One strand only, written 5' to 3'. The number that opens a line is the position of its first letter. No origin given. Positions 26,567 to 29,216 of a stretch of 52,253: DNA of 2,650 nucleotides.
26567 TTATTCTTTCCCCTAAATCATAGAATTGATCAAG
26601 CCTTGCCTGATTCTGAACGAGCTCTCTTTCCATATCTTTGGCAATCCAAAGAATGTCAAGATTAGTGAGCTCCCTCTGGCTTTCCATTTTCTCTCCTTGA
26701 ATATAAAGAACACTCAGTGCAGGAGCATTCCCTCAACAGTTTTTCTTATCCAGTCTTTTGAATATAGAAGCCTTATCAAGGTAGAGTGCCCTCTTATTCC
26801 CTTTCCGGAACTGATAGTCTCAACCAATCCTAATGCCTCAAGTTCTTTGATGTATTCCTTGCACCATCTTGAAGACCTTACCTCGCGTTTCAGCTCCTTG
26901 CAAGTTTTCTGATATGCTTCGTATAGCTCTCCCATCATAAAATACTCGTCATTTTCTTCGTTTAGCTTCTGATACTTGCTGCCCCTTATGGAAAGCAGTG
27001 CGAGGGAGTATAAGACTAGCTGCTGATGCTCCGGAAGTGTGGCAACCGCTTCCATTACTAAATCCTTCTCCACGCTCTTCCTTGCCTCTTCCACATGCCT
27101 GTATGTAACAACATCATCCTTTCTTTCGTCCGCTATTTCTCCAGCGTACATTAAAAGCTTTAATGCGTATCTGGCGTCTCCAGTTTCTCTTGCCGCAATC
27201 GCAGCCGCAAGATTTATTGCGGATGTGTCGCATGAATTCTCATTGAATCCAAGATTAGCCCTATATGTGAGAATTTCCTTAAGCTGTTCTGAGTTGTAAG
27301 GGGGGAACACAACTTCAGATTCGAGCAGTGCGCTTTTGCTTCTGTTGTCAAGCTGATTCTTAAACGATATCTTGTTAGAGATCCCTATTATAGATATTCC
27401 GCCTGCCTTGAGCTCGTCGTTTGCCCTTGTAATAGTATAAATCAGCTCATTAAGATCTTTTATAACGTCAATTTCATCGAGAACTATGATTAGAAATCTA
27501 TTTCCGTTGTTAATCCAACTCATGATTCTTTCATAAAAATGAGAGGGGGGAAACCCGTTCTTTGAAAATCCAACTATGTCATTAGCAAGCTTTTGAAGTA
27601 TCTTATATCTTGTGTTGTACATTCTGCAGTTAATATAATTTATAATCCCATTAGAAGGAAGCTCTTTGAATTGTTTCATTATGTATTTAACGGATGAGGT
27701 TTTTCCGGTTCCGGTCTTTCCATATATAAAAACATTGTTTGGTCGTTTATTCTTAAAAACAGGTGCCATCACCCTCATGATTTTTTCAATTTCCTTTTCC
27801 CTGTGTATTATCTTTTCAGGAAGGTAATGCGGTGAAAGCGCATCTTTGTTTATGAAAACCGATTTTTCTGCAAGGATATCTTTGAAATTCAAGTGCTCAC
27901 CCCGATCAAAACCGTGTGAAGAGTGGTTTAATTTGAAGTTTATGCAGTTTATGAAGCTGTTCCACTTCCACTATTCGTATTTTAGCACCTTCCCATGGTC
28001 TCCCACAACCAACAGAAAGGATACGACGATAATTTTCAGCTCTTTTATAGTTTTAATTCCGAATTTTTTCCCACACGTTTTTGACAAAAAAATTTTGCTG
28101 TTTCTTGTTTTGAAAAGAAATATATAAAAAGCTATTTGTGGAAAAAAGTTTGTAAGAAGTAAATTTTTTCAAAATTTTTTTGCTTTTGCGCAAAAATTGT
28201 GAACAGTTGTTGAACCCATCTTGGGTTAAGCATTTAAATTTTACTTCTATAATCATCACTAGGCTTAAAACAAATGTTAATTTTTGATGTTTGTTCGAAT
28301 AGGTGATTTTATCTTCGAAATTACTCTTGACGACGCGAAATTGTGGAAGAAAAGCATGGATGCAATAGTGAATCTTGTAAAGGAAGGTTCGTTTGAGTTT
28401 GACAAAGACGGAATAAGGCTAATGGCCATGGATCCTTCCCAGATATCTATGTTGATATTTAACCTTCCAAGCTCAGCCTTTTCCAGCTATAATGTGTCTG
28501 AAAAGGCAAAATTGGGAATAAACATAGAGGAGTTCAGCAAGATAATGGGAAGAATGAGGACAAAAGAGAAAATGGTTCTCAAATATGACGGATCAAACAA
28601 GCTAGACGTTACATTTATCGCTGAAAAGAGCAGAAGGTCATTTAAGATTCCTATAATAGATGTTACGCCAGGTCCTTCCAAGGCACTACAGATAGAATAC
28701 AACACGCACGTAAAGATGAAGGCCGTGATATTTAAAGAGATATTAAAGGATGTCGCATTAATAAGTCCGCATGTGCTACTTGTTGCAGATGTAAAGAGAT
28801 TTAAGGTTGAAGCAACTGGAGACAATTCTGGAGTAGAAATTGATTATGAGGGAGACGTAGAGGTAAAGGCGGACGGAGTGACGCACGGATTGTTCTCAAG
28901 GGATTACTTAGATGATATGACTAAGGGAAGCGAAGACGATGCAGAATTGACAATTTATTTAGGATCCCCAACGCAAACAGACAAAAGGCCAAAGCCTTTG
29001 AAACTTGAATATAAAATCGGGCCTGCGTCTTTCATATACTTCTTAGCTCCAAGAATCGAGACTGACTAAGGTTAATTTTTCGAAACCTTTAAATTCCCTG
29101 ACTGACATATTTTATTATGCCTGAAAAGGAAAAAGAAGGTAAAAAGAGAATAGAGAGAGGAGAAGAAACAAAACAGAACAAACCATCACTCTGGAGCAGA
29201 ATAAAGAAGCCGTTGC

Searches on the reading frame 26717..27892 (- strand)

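Call 17: search_protein_families(library=pfam, proteins=[window:26717-27892:-], max_evalue=0.001)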
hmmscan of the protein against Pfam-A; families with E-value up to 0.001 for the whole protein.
window:26717-27892:- (392 aa): 9 families
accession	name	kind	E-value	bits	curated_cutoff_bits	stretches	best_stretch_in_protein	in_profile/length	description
PF22703.2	Cdc6_lid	-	3.3e-21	75.4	27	1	206-271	2-67/68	Cdc6 AAA+ ATPase-type lid domain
PF09079.17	Cdc6_C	-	2.3e-18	66.4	25.1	1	281-383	1-94/96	CDC6, C terminal winged helix domain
PF13401.12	AAA_22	-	3.9e-10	40.6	27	1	51-169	5-121/130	AAA domain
PF13191.12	AAA_16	-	3.1e-09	38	32.6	1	28-105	2-85/167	AAA ATPase domain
PF01637.24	ATPase_2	-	6.1e-06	26.7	33.2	1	30-150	3-131/225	ATPase domain predominantly from Archaea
PF22606.2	Cdc6-ORC-like_ATPase_lid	-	1.2e-05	25.6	27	1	199-254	1-56/60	Cdc6/ORC-like, ATPase lid domain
PF05673.19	DUF815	-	4.3e-05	23.2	23.8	1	26-77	28-79/249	Protein of unknown function (DUF815)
PF00004.35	AAA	-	7.3e-05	23.7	21.2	1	55-175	2-111/131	ATPase family associated with various cellular activities (AAA)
PF13173.12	AAA_14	-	0.00023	21.6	27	1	53-170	4-97/129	AAA domain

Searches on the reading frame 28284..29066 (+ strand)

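Call 20: search_protein_families(library=pfam, proteins=[window:28284-29066:+], max_evalue=0.001)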
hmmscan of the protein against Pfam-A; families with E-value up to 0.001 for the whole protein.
window:28284-29066:+ (261 aa): 2 families
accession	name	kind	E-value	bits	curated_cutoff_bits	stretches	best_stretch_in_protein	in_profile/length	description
PF00705.23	PCNA_N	-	1.8e-17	63.7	20.3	1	11-118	2-110/127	Proliferating cell nuclear antigen, N-terminal domain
PF02747.20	PCNA_C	-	1.7e-07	31.9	23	1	136-257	4-127/128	Proliferating cell nuclear antigen, C-terminal domain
